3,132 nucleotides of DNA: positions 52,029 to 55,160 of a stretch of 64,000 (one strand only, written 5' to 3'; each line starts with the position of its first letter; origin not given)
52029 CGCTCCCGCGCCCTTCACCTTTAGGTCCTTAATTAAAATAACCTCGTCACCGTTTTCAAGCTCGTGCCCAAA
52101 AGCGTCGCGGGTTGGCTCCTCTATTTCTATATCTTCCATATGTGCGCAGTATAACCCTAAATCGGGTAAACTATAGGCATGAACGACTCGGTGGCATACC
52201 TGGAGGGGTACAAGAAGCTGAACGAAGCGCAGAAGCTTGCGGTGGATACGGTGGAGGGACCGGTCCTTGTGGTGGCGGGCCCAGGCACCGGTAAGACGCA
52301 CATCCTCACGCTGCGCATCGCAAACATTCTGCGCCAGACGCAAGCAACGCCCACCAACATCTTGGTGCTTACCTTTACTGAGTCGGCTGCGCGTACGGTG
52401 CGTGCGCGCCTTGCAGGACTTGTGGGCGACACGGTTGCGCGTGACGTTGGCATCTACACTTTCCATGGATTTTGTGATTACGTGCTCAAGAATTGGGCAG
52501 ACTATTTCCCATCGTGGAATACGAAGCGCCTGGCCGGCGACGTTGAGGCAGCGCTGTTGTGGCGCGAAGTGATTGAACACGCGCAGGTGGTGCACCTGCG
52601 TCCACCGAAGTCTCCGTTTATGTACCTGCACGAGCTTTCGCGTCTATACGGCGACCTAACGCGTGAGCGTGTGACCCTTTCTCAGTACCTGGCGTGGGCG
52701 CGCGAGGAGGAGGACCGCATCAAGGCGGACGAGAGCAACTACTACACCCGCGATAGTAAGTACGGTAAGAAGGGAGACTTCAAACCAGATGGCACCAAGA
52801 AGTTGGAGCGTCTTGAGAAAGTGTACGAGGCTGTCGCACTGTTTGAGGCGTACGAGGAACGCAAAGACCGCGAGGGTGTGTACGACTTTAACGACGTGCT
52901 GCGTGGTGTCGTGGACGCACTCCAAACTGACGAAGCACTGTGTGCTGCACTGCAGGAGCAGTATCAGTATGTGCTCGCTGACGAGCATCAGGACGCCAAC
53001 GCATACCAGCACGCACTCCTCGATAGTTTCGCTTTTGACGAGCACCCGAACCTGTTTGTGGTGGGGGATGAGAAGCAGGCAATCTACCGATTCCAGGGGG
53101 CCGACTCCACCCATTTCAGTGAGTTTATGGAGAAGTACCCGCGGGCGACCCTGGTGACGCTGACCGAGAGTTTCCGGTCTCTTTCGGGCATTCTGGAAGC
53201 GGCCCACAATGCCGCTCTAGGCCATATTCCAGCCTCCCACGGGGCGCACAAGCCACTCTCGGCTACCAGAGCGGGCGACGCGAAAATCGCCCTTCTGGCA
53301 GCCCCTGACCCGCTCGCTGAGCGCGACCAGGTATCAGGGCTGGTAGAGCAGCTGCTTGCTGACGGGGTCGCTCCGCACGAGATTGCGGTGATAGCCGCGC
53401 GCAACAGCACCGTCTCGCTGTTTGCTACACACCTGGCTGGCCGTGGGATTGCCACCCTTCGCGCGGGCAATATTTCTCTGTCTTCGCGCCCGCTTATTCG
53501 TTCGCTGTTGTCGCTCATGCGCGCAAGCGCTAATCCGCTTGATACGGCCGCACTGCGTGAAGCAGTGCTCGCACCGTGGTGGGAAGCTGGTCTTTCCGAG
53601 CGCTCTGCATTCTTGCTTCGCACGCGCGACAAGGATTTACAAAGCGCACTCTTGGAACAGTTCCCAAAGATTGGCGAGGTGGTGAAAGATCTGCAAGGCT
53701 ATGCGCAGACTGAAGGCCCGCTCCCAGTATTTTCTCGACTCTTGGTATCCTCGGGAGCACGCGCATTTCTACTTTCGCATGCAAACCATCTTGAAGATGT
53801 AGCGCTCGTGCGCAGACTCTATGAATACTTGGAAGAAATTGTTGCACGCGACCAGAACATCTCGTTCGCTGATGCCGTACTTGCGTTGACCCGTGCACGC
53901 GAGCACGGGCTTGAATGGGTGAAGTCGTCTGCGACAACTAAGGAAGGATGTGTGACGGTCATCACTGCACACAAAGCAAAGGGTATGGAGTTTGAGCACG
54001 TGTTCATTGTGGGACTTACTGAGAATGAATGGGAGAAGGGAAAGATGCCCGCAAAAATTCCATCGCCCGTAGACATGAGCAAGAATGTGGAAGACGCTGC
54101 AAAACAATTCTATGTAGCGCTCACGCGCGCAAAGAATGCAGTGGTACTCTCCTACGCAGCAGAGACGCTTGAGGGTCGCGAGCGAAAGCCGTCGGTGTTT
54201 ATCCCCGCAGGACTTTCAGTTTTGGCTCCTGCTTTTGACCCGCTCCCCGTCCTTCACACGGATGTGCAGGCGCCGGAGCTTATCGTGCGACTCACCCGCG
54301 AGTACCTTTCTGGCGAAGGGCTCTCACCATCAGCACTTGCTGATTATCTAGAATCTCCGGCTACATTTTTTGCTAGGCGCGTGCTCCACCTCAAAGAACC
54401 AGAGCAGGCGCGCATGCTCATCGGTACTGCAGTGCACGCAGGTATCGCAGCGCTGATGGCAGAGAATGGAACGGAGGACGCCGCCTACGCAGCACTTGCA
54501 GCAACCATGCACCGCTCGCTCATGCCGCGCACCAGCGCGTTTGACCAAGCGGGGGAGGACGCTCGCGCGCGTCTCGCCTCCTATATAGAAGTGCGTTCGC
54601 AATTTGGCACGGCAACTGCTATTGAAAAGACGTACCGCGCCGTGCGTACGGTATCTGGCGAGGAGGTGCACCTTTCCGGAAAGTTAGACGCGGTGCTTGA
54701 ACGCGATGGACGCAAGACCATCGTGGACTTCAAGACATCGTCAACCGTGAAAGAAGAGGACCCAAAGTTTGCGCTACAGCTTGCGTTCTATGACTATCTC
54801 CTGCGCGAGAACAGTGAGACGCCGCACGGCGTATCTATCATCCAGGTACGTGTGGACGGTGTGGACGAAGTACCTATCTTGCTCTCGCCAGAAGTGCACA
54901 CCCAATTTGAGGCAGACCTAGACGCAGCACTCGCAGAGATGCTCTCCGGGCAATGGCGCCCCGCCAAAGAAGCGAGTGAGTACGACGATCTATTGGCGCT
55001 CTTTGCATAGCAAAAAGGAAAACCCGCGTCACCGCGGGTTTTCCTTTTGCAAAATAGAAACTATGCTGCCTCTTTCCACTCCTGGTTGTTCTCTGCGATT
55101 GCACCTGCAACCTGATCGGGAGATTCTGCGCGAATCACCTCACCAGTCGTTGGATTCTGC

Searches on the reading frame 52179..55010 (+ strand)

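Call 74: search_protein_families(library=ncbifam, proteins=[window:52179-55010:+], max_evalue=0.00001)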
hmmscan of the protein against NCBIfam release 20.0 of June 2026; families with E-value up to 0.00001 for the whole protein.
window:52179-55010:+ (943 aa): 17 families
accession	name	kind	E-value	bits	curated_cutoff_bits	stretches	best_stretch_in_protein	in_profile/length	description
TIGR01073.1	pcrA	equivalog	1.9e-68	231.5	911.2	2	220-661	168-611/725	DNA helicase PcrA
TIGR01075.1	uvrD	equivalog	2.8e-61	207.7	1144.45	2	215-669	162-620/715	DNA helicase II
NF008743.0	PRK11773.1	equivalog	8.1e-61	206.3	965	2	215-669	167-625/720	DNA helicase II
TIGR01074.1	rep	equivalog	3.4e-57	194.1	951.45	2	202-663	147-615/668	DNA helicase Rep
NF008172.0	PRK10919.1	equivalog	8.5e-44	149.8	1168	2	219-472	165-415/673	DNA helicase Rep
TIGR00609.1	recB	equivalog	3.3e-41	141.4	696.05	3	224-342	332-451/1175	exodeoxyribonuclease V subunit beta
NF008276.0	PRK11054.1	equivalog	2.3e-36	125.5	543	1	13-391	196-552/684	DNA helicase IV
TIGR02784.1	addA_alphas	equivalog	8.2e-34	117.2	860.75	3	219-342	345-489/1138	double-strand break repair helicase AddA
TIGR02785.1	addA_Gpos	equivalog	2e-32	112.1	707.65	2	177-341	304-475/1234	helicase-exonuclease AddAB subunit AddA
NF010485.0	PRK13909.1-2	equivalog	4.4e-32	111.2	650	1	210-447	276-521/909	RecB-like helicase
NF010487.0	PRK13909.1-4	equivalog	1.9e-26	92.6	759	1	223-447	286-523/924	RecB-like helicase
NF008128.0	PRK10876.1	equivalog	8.3e-14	50.2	1697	1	223-341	337-456/1181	exodeoxyribonuclease V subunit beta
TIGR00372.1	cas4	equivalog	1.5e-08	34.7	65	1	815-885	52-121/180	CRISPR-associated protein Cas4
NF041464.1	HelD_BACSU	equivalog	1.1e-07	30.1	419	0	259-343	544-627/779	RNA polymerase recycling motor HelD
TIGR03623.1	TIGR03623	subfamily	3e-07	29.1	299.6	0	585-676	455-553/876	probable DNA repair protein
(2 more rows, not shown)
